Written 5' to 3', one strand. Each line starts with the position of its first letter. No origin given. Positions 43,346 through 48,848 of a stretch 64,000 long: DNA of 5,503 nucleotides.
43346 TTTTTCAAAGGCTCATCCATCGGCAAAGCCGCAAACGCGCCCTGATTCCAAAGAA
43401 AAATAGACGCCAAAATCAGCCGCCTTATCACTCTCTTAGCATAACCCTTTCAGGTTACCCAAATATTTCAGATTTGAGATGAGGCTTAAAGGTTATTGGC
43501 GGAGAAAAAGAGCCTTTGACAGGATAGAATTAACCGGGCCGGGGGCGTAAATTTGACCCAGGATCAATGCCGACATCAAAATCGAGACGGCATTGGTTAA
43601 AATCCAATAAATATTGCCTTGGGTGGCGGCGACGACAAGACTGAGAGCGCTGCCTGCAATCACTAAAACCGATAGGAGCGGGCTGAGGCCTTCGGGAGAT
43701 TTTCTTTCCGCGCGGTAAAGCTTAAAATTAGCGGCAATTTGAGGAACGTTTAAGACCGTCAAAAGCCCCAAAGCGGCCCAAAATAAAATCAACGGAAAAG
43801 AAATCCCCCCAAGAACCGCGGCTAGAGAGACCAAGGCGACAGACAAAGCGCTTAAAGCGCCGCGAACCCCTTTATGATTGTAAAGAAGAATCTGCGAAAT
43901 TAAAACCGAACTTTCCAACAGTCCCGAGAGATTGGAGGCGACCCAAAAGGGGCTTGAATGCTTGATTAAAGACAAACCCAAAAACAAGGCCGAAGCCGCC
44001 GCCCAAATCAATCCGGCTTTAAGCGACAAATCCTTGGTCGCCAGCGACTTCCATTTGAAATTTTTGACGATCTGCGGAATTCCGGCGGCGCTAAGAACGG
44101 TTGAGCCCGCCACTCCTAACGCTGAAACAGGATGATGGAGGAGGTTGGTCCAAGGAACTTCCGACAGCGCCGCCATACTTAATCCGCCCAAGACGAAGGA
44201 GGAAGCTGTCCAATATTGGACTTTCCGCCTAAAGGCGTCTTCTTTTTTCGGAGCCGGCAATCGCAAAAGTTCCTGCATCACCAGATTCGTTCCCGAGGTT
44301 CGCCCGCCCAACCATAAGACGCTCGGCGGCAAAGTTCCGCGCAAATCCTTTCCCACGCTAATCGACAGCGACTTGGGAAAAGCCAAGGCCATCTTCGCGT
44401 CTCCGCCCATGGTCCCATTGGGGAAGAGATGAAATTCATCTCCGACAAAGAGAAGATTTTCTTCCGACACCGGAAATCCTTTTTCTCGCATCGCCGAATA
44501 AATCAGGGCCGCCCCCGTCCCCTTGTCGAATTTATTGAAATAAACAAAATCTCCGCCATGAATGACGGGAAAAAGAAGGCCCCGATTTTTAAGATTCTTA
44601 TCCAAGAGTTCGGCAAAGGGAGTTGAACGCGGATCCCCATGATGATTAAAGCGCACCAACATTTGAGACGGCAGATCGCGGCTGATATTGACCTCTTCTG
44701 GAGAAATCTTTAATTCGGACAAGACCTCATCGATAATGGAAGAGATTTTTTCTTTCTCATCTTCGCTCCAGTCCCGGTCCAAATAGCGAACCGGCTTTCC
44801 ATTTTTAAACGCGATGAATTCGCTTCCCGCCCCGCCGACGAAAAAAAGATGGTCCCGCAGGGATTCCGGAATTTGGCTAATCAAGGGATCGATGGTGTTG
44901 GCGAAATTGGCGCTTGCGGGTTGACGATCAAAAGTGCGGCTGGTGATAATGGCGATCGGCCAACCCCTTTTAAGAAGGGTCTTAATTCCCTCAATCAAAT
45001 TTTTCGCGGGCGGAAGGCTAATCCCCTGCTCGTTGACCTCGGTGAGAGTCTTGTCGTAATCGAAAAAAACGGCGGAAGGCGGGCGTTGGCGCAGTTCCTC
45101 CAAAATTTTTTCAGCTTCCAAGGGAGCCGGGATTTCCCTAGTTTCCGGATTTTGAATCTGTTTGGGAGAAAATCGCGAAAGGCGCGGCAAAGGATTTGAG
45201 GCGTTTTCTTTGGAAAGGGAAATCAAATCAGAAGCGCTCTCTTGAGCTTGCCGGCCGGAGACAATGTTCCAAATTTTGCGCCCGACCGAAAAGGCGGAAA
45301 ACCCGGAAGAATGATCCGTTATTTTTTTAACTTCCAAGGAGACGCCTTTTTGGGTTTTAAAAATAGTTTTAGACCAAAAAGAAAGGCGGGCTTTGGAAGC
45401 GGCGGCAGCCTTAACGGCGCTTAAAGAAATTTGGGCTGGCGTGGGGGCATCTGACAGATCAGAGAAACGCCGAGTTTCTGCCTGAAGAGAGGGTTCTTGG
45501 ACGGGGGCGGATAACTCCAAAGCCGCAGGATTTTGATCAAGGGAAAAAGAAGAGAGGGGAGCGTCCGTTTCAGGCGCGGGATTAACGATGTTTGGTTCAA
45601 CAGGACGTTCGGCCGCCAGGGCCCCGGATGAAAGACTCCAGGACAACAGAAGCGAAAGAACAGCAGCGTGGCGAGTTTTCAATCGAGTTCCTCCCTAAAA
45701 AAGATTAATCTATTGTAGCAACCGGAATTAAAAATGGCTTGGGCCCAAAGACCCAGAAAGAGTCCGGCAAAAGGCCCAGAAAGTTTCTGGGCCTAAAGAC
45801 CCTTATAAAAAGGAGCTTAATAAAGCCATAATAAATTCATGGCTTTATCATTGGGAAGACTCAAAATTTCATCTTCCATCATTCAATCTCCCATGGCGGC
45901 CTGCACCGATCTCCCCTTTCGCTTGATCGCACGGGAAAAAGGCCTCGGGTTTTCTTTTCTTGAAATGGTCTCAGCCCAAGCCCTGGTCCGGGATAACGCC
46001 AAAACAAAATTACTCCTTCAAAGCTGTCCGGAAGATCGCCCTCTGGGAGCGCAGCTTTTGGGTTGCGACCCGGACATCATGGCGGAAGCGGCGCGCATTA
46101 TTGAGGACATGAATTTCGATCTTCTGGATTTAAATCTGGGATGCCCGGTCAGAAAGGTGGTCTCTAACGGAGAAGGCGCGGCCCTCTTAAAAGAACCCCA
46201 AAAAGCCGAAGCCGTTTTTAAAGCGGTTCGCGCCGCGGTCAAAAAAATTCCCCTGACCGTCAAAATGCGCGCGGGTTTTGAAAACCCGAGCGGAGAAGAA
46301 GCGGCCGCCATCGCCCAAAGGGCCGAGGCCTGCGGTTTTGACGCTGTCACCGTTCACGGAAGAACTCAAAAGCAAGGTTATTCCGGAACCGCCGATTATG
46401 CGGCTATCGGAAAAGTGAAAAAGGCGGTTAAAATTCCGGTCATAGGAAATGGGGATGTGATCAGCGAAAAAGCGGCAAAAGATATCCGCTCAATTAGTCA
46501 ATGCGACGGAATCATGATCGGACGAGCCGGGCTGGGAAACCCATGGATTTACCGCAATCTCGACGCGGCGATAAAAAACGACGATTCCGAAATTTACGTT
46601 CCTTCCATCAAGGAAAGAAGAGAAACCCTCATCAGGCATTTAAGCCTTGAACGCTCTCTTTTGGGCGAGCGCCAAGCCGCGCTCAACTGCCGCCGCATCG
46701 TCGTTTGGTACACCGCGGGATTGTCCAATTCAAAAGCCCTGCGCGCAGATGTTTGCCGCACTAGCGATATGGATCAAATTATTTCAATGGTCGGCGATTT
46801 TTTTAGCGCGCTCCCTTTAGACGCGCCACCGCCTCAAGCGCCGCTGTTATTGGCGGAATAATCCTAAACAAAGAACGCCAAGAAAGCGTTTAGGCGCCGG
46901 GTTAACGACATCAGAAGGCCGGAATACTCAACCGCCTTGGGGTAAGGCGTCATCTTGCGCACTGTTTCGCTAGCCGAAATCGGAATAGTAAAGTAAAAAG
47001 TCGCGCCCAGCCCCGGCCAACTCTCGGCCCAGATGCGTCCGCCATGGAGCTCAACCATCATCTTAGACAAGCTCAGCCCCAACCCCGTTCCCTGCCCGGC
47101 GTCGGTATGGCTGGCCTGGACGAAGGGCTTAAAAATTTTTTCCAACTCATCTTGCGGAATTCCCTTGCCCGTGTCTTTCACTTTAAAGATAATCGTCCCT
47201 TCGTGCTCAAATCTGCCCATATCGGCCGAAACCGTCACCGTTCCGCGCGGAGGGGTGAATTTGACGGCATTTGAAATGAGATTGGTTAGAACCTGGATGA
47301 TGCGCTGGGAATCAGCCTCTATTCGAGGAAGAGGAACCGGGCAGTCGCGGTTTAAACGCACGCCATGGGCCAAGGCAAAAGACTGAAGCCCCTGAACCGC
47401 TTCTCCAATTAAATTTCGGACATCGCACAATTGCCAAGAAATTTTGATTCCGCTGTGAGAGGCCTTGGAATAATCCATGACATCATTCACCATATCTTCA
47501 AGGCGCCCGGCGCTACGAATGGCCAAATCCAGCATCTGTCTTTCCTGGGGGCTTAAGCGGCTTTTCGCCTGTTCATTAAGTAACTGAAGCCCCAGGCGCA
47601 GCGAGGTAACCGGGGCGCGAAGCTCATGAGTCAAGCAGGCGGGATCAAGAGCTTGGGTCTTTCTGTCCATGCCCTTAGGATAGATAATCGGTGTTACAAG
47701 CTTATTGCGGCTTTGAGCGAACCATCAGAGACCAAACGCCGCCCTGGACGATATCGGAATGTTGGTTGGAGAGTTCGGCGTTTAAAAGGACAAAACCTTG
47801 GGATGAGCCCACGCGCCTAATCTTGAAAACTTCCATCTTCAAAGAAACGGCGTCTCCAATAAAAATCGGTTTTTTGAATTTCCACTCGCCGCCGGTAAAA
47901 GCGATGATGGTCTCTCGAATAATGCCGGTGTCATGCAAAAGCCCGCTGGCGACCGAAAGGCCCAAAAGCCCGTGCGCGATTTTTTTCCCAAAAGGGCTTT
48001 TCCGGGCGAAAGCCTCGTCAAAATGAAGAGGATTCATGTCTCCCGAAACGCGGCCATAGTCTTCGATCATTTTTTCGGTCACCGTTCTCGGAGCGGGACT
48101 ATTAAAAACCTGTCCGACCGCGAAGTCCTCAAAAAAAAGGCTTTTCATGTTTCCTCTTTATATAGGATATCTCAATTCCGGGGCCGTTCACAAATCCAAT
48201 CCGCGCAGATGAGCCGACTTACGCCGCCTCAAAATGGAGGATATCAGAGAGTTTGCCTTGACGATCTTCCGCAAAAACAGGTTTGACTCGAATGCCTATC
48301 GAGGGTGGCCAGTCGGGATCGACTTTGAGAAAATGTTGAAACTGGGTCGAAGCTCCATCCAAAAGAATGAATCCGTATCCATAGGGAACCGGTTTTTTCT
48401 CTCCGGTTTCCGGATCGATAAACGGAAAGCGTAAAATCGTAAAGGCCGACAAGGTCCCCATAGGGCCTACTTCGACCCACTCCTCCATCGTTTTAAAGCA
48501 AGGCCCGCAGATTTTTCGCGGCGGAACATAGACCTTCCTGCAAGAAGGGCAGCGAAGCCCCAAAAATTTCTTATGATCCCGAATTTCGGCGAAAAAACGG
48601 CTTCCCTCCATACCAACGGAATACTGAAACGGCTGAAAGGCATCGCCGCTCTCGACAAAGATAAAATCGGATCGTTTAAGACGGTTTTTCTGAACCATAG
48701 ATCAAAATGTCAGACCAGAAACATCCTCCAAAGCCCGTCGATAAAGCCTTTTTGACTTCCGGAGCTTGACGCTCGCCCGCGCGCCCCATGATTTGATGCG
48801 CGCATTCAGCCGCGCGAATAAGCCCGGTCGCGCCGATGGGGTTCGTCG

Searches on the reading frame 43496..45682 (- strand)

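Call 47: search_protein_families(library=pfam, proteins=[window:43496-45682:-], max_evalue=0.0001)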
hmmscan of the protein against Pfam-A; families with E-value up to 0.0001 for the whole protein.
window:43496-45682:- (729 aa): 1 family
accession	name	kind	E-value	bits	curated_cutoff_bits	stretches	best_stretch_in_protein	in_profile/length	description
PF04193.19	PQ-loop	-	6.8e-11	42.2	22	0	632-687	4-54/61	PQ loop repeat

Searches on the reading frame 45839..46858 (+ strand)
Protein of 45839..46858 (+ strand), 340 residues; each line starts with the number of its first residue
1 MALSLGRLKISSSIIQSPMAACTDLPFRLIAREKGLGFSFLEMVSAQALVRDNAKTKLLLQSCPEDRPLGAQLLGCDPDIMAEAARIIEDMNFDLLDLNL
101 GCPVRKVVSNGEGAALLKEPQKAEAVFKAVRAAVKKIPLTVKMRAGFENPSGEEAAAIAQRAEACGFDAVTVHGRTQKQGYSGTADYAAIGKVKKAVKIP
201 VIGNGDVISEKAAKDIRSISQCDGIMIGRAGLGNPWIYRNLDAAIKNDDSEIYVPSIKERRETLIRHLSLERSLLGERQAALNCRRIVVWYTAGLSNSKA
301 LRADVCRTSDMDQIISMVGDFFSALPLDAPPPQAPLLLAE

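Call 47: search_protein_families(library=pfam, proteins=[window:45839-46858:+], max_evalue=0.0001)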
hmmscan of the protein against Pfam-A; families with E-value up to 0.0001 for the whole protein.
window:45839-46858:+ (340 aa): 1 family
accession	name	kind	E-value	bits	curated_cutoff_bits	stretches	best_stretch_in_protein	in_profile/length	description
PF01207.24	Dus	-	3.3e-74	250.2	20.4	1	16-312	2-296/311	Dihydrouridine synthase (Dus)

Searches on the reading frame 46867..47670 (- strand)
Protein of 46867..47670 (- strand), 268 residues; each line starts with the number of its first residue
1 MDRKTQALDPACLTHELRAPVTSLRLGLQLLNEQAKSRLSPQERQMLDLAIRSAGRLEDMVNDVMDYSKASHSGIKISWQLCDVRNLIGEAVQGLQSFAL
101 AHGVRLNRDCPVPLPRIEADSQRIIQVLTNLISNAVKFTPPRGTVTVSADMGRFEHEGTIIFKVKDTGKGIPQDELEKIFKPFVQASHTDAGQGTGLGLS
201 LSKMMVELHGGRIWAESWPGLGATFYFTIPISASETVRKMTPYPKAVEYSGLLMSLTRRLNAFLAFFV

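Call 47: search_protein_families(library=pfam, proteins=[window:46867-47670:-], max_evalue=0.0001)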
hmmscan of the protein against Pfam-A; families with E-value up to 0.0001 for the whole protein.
window:46867-47670:- (268 aa): 2 families
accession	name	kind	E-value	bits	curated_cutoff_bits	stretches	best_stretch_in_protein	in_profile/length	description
PF02518.31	HATPase_c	-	1.2e-31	109.9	26.4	1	120-231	2-109/111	Histidine kinase-, DNA gyrase B-, and HSP90-like ATPase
PF00512.31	HisKA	-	2.6e-12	47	26.9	1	13-71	9-64/66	His Kinase A (phospho-acceptor) domain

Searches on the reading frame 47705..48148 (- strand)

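Call 46: search_protein_families(library=pfam, proteins=[window:47705-48148:-], max_evalue=0.01)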
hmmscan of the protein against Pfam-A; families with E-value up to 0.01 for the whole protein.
window:47705-48148:- (148 aa): 2 families
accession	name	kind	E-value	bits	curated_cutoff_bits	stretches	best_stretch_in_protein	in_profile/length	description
PF01575.25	MaoC_dehydratas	-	1.9e-26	92.5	27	1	11-115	6-109/123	MaoC like domain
PF13452.11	FAS1_DH_region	-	2.6e-08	34.5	22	1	11-132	3-127/132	FAS1-like, dehydratase domain region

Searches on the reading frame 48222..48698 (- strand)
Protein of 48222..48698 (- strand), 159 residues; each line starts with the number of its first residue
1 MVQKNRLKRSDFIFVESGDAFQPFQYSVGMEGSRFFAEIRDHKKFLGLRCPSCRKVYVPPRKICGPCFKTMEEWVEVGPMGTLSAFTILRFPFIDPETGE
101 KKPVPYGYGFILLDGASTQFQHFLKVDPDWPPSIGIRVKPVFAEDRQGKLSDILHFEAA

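Call 46: search_protein_families(library=pfam, proteins=[window:48222-48698:-], max_evalue=0.01)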
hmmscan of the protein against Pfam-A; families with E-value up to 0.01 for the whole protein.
window:48222-48698:- (159 aa): 3 families
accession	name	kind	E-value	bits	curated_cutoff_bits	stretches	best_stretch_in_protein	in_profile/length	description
PF01796.24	OB_ChsH2_C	-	1.4e-08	34.9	27.1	1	74-142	1-64/65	ChsH2, C-terminal OB-fold domain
PF12172.15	zf-ChsH2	-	3.2e-06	27.3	23.2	1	39-68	3-32/37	ChsH2, rubredoxin-like zinc ribbon domain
PF18912.6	DZR_2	-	0.0025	18.1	27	1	48-74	8-34/56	Double zinc ribbon domain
